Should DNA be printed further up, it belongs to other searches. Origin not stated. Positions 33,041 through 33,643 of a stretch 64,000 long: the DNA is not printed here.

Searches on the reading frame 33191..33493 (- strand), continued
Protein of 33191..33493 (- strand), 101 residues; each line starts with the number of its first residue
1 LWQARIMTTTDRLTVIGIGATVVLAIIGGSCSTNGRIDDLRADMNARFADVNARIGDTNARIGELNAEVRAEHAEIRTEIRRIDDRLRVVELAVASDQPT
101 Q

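Call 54: search_protein_families(library=ncbifam, proteins=[P0236, P0238, P0256, P0269, P0290, P0297, P0299, P0338, P0346, P0366], max_evalue=0.01)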
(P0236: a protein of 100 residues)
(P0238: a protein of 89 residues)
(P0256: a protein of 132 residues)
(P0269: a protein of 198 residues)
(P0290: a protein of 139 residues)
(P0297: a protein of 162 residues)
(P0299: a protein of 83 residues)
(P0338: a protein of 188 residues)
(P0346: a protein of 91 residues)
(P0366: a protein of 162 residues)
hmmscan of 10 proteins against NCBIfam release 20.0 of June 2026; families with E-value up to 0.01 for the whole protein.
P0236 (100 aa): 4 families
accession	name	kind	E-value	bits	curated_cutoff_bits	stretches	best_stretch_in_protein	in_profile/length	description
NF033422.1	onco_T4SS_CagA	equivalog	0.0041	15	999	1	18-82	656-720/1180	type IV secretion system oncogenic effector CagA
TIGR03545.1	TIGR03545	subfamily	0.0063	15.1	173.35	1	29-84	212-267/556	TIGR03545 family protein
NF040598.1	Ala_zip_lipo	subfamily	0.0064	17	43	0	12-53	5-46/90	Lpp/OprI family alanine-zipper lipoprotein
NF011925.1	PRK15396.1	subfamily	0.0074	16.5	108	0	12-77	8-72/78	major outer membrane lipoprotein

P0238 (89 aa): 3 families
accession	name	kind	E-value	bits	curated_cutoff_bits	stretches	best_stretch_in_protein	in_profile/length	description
NF040598.1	Ala_zip_lipo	subfamily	6.4e-05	23.4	43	0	10-46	4-39/90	Lpp/OprI family alanine-zipper lipoprotein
NF011925.1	PRK15396.1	subfamily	0.00019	21.6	108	1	8-59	5-55/78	major outer membrane lipoprotein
NF004432.0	PRK05771.3-1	equivalog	0.0058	15.1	1044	1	29-87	196-254/643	V-type ATP synthase subunit I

P0256 (132 aa): 10 families
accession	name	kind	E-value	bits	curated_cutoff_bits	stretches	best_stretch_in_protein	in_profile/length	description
TIGR02977.1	phageshock_pspA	equivalog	6.6e-05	22.7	242.95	1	23-95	142-214/219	phage shock protein PspA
NF053525.1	thylo_ssr2422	subfamily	0.00019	21.8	38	0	36-71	12-47/77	ssr2422 family thylakoid membrane protein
NF041035.1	Rad50_Halo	equivalog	0.00035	19.1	1000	1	28-94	351-445/883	DNA double-strand break repair ATPase Rad50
NF048001.1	GTP_morpho_1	equivalog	0.00048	19.9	50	0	61-91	6-47/70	GTA head formation protein, RCAP_rcc01685 family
NF047515.1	SpiroCoCo_C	equivalog_domain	0.00059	19.1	125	1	23-96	43-118/313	SpiroCoCo family coiled-coil protein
TIGR02168.1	SMC_prok_B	equivalog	0.0015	16.3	567.35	1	31-102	342-413/1181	chromosome segregation protein SMC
NF045984.1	StressProtLiaH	equivalog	0.0025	17.5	380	1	24-91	96-162/225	stress responsive protein LiaH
TIGR01149.1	mtrG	equivalog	0.0031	17.4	50.65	0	75-94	12-31/70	tetrahydromethanopterin S-methyltransferase subunit MtrG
TIGR00996.1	Mtu_fam_mce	paralog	0.0041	16.3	140.5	1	19-109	157-247/291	MCE family protein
TIGR02978.1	phageshock_pspC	equivalog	0.0084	16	104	0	74-96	83-105/121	envelope stress response membrane protein PspC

P0269 (198 aa): 19 families
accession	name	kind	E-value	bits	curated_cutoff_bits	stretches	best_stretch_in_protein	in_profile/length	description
NF052504.1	sll1863_fam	domain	7.5e-06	26.1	35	1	47-135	4-92/93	sll1863 family stress response protein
NF045487.1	ASRP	equivalog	4.7e-05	22.2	300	1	36-130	320-423/593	archaea-specific SMC-related protein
NF038218.1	IcmG_DotF_IVB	equivalog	0.00012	21.9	200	0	26-89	114-183/266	type IVB secretion system protein IcmG/DotF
NF045780.1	TrlF_fam_ATP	equivalog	0.00012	21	350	1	35-159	631-757/944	TrlF family AAA-like ATPase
TIGR03545.1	TIGR03545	subfamily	0.00014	20.6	173.35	1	30-143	169-272/556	TIGR03545 family protein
NF047516.1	LA_3659_fam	equivalog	0.00033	20.3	36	0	16-87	133-204/221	LA_3659 family protein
NF047514.1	SpiroCoCo_N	equivalog_domain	0.00033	20.3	75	0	16-87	133-204/221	SpiroCoCo family coiled-coil protein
TIGR02169.1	SMC_prok_A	equivalog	0.00038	18.3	729.4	1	35-132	794-893/1165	chromosome segregation protein SMC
NF033481.2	auto_Ata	exception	0.00046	17.6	2500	1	55-135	787-864/1862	trimeric autotransporter adhesin Ata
NF002244.0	PRK01156.1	equivalog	0.0005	18.3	847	1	35-132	624-726/895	DNA double-strand break repair ATPase Rad50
NF041034.1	Rad50_Sulf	equivalog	0.00086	17.3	1000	1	43-131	436-693/872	DNA double-strand break repair ATPase Rad50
TIGR04527.1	mycoplas_twoTM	subfamily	0.001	18.8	125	1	22-169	72-216/248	MG_279/MG_280 family protein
TIGR04211.1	SH3_and_anchor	equivalog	0.0022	17.7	65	1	42-161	61-188/198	TIGR04211 family SH3 domain-containing protein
TIGR02168.1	SMC_prok_B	equivalog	0.0025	15.6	567.35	1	38-131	958-1047/1181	chromosome segregation protein SMC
NF053524.1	thylo_ssl2009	equivalog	0.0042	17.8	58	0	55-103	48-89/90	ssl2009 family thylakoid membrane protein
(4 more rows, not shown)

P0290 (139 aa): 2 families
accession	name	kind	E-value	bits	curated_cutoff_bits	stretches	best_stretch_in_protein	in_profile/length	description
NF052504.1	sll1863_fam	domain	0.0042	17.3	35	0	36-81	47-92/93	sll1863 family stress response protein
NF033885.1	conj_TraP_IncI1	equivalog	0.0097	15.7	135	0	6-128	15-138/217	conjugal transfer protein TraP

P0297 (162 aa): 11 families
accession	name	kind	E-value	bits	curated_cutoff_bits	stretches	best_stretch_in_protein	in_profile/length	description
NF033481.2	auto_Ata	exception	1.2e-05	22.9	2500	1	24-102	970-1047/1862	trimeric autotransporter adhesin Ata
NF046104.1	PptglHdxlasePcsB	equivalog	0.0002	20.7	450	1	4-102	9-104/400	peptidoglycan hydrolase PcsB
NF033542.1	transpos_IS110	equivalog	0.0025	17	140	1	33-116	162-237/343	IS110 family RNA-guided transposase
NF038218.1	IcmG_DotF_IVB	equivalog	0.0032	17.2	200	0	26-95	114-186/266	type IVB secretion system protein IcmG/DotF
NF045487.1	ASRP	equivalog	0.0036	16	300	1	31-100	410-481/593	archaea-specific SMC-related protein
NF041034.1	Rad50_Sulf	equivalog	0.0039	15.1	1000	1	32-112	443-522/872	DNA double-strand break repair ATPase Rad50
NF033928.1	alph_xenorhab_A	subfamily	0.0042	16.4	125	1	39-120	157-228/339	alpha-xenorhabdolysin family binary toxin subunit A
NF047980.1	RoaM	exception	0.0049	16.1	400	1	31-94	164-226/356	actin-based motility regulator RoaM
TIGR04211.1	SH3_and_anchor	equivalog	0.0067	16.1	65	0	36-124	101-187/198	TIGR04211 family SH3 domain-containing protein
NF047515.1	SpiroCoCo_C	equivalog_domain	0.007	15.6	125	0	34-94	140-195/313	SpiroCoCo family coiled-coil protein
NF007927.0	PRK10642.1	equivalog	0.0073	15.1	544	0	8-69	424-484/500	glycine betaine/L-proline transporter ProP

P0299 (83 aa): 0 families

P0338 (188 aa): 3 families
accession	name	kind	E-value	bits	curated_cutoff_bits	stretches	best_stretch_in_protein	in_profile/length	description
NF052504.1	sll1863_fam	domain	5.1e-07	29.8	35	1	39-116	7-87/93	sll1863 family stress response protein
NF033928.1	alph_xenorhab_A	subfamily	6.3e-07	29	125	1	27-163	127-250/339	alpha-xenorhabdolysin family binary toxin subunit A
NF047773.1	phas_rel_Lepto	domain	0.0028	17.4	35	0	74-89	22-37/68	phasin-related domain-containing protein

P0346 (91 aa): 0 families

P0366 (162 aa): 14 families
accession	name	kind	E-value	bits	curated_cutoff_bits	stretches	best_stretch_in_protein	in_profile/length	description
NF047515.1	SpiroCoCo_C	equivalog_domain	4.8e-05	22.7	125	1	36-104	53-124/313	SpiroCoCo family coiled-coil protein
NF041035.1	Rad50_Halo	equivalog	8.1e-05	21.2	1000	1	33-107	368-442/883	DNA double-strand break repair ATPase Rad50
TIGR02168.1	SMC_prok_B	equivalog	0.00011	20.1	567.35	1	31-112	787-868/1181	chromosome segregation protein SMC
NF002244.0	PRK01156.1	equivalog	0.00021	19.5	847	1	37-115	582-660/895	DNA double-strand break repair ATPase Rad50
NF045487.1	ASRP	equivalog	0.00035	19.3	300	1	33-106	367-444/593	archaea-specific SMC-related protein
NF002572.0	PRK02224.1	equivalog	0.00075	17.9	1087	1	34-111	369-446/888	DNA double-strand break repair ATPase Rad50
NF053525.1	thylo_ssr2422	subfamily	0.0011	19.4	38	0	58-88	11-41/77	ssr2422 family thylakoid membrane protein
NF041034.1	Rad50_Sulf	equivalog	0.0013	16.7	1000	1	35-113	341-420/872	DNA double-strand break repair ATPase Rad50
TIGR02169.1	SMC_prok_A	equivalog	0.0023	15.7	729.4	1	31-104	340-413/1165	chromosome segregation protein SMC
NF033870.1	VOMP_auto_Cterm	subfamily_domain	0.0041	16.6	500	0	66-95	56-85/347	Vomp family autotransporter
TIGR04527.1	mycoplas_twoTM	subfamily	0.0043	16.8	125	1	9-113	21-129/248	MG_279/MG_280 family protein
TIGR02977.1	phageshock_pspA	equivalog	0.0049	16.6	242.95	0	47-103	157-213/219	phage shock protein PspA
TIGR01149.1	mtrG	equivalog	0.0069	16.3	50.65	0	78-101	13-36/70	tetrahydromethanopterin S-methyltransferase subunit MtrG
TIGR00996.1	Mtu_fam_mce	paralog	0.0086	15.3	140.5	0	32-114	175-257/291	MCE family protein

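Call 64: search_protein_families(library=phrogs, proteins=[window:33191-33475:-], max_evalue=0.01)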
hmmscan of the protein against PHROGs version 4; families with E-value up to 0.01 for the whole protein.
window:33191-33475:- (95 aa): 2 families
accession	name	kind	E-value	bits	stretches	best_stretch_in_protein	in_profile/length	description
phrog_18362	-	unknown function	0.0053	18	0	45-79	10-44/119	-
phrog_9415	-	unknown function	0.0053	17.7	1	31-77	84-127/168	-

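Call 65: search_protein_families(library=padloc, proteins=[window:33191-33475:-], max_evalue=0.01)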
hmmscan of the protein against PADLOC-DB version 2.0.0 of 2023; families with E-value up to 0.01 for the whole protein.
window:33191-33475:- (95 aa): 0 families

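Call 66: predict_structure(alignment_id=A3)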
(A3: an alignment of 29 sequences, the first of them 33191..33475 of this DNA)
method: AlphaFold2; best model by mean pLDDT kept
length: 95 residues; sequences in the alignment: 29
mean_pLDDT: 85.9   pTM: 0.45
mean pLDDT of the five models: 85.9, 83.4, 79.7, 77.1, 76.4
residues with pLDDT >= 90: 50; 70-90: 33; 50-70: 12; < 50: 0
segments of 3 or more residues with pLDDT < 50: none
pLDDT, mean of each block of 10 residues (from residue 1): 73 78 69 90 95 97 96 96 89 64
secondary structure, 60 per line:
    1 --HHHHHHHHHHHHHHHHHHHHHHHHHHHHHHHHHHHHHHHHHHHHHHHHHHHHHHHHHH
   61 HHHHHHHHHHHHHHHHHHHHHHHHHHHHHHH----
elements in order: H3-91

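Call 68: fold_search(model_id=the predicted structure, library=pdb)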
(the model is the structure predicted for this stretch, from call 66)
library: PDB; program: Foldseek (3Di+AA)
matches with E <= 10: 0; with E <= 0.001: 0
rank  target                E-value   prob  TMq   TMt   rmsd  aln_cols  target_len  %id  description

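Call 72: search_dna_similar(query=window:33191-33475:-, collection=phages, mode=protein, max_evalue=0.001, max_rows=10)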
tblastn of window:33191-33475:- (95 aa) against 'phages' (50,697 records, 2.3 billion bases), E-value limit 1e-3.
No match.
